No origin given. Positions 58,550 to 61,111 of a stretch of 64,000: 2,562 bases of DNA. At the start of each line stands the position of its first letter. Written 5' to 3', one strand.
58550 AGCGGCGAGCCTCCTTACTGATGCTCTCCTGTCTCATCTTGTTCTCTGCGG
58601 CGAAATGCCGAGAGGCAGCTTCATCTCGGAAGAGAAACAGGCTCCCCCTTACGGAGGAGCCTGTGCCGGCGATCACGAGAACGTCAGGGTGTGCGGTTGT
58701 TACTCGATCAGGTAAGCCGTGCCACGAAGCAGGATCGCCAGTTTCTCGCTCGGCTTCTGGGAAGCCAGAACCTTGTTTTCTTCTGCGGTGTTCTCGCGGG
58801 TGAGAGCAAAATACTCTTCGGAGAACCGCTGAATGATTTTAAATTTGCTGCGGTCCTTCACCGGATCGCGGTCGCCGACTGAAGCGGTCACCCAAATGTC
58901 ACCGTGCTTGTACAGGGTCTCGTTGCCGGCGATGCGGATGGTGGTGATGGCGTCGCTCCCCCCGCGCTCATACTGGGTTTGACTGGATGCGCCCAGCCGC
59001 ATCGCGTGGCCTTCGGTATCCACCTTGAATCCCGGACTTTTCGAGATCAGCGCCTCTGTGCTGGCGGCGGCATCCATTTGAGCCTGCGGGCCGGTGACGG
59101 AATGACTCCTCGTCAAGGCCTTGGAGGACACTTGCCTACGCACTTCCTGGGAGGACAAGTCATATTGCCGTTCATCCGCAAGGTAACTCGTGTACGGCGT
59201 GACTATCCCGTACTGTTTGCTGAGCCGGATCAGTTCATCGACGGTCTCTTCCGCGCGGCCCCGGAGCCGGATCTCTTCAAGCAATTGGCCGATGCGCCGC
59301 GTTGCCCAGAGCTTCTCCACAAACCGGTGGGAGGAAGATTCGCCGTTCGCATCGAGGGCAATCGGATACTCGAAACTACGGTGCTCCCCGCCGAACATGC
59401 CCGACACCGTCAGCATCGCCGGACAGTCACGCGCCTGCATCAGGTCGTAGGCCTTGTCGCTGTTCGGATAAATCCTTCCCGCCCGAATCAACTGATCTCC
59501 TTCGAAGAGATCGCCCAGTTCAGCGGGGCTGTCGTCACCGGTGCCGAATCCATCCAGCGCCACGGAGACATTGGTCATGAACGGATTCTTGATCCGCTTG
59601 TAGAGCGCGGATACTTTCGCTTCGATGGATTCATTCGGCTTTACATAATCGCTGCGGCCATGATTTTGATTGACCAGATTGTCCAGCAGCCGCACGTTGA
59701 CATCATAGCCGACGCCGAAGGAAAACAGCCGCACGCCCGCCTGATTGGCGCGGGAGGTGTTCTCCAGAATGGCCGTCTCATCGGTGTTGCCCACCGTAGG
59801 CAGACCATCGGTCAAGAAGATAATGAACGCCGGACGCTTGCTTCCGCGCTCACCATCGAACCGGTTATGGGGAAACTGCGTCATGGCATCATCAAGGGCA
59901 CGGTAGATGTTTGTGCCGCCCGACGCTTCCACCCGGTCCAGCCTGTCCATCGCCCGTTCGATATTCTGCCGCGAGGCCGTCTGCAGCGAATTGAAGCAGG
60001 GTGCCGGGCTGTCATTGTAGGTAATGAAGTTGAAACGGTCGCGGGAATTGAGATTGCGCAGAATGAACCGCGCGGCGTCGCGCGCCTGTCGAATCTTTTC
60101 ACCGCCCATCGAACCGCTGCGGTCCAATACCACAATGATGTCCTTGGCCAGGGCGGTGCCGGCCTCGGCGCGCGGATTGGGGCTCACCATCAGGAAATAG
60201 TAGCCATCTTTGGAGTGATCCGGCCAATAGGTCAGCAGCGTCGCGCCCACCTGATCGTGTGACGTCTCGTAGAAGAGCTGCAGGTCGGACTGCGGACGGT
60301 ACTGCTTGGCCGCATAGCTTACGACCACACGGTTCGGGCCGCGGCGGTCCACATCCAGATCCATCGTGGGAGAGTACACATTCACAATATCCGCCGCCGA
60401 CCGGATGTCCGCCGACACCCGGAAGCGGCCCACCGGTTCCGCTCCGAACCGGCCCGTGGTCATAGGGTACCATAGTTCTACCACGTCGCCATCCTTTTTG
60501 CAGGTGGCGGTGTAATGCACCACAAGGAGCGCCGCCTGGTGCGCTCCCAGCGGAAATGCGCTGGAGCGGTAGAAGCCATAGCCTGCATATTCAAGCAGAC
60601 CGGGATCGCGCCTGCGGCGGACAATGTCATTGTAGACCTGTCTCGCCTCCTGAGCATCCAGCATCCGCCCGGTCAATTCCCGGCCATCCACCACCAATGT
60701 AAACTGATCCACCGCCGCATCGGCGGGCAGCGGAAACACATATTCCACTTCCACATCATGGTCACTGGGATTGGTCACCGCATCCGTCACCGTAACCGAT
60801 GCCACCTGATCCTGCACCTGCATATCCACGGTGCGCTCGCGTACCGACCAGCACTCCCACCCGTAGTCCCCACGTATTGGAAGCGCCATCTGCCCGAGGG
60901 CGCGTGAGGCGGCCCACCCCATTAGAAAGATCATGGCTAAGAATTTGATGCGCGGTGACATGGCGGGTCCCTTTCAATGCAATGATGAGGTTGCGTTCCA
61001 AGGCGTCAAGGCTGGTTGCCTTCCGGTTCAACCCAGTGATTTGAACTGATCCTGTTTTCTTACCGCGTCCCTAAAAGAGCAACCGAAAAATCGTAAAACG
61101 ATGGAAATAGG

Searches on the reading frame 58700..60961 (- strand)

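Call 59: search_protein_families(library=pfam, proteins=[window:58700-60961:-])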
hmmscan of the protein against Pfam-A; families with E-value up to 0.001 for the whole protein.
window:58700-60961:- (753 aa): 4 families
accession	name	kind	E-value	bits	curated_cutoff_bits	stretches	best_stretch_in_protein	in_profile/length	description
PF08487.16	VIT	-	1.3e-23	83.7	26.5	1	43-150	4-111/111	Vault protein inter-alpha-trypsin domain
PF00092.34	VWA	-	8.8e-22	78.6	23.8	1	274-436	1-158/174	von Willebrand factor type A domain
PF13768.12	VWA_3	-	1.2e-18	68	27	1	274-437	2-153/155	von Willebrand factor type A domain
PF13519.12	VWA_2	-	3.3e-15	57.1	27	1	275-386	1-106/107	von Willebrand factor type A domain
